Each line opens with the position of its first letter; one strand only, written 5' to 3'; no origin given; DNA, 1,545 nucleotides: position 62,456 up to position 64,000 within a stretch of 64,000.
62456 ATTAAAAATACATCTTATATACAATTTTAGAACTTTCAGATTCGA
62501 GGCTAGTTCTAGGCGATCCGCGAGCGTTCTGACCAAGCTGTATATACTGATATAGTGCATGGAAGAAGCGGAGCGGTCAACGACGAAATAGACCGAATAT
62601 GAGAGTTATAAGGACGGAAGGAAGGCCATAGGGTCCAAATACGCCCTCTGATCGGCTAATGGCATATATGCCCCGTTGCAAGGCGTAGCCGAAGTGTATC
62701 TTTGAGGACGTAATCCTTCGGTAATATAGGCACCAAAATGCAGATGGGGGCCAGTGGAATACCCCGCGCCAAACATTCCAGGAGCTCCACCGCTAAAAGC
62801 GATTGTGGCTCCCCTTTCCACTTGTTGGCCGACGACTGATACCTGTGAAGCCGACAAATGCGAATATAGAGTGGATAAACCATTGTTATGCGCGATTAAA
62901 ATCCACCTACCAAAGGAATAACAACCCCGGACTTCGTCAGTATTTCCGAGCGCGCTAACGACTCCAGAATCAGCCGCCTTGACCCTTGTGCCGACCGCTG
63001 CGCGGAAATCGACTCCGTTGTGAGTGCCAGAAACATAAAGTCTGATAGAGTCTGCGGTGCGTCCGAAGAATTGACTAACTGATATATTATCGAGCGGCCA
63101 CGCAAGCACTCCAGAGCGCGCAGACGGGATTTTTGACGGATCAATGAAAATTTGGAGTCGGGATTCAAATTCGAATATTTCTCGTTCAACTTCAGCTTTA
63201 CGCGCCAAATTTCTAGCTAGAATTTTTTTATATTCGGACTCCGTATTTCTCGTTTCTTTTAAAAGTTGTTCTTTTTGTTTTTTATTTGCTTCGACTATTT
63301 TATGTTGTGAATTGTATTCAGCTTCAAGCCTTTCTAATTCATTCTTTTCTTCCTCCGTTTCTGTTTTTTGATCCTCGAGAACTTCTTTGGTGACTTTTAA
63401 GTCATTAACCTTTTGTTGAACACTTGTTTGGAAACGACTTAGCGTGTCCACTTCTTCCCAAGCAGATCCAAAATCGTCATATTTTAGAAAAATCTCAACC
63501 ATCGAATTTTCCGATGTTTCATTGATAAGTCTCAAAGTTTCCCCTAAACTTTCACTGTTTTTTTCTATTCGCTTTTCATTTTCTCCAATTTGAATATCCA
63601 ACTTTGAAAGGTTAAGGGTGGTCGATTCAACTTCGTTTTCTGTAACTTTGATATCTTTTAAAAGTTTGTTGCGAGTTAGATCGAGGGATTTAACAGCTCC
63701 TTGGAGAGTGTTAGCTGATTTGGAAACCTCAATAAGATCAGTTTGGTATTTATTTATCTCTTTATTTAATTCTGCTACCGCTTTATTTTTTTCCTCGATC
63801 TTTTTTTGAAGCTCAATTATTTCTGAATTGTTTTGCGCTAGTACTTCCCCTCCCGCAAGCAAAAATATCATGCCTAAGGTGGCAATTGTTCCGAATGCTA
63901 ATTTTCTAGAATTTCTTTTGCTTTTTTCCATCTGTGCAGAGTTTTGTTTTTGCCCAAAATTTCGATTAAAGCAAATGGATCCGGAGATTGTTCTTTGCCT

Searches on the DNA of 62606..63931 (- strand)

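Call 96: search_with_rna_model(model_id=R1, source=L207, start=1, end=10000, max_evalue=0.1)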
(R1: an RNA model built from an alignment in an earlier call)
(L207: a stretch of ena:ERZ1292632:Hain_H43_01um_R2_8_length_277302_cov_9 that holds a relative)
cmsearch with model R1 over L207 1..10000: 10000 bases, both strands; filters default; matches with E-value up to 0.1: 0.
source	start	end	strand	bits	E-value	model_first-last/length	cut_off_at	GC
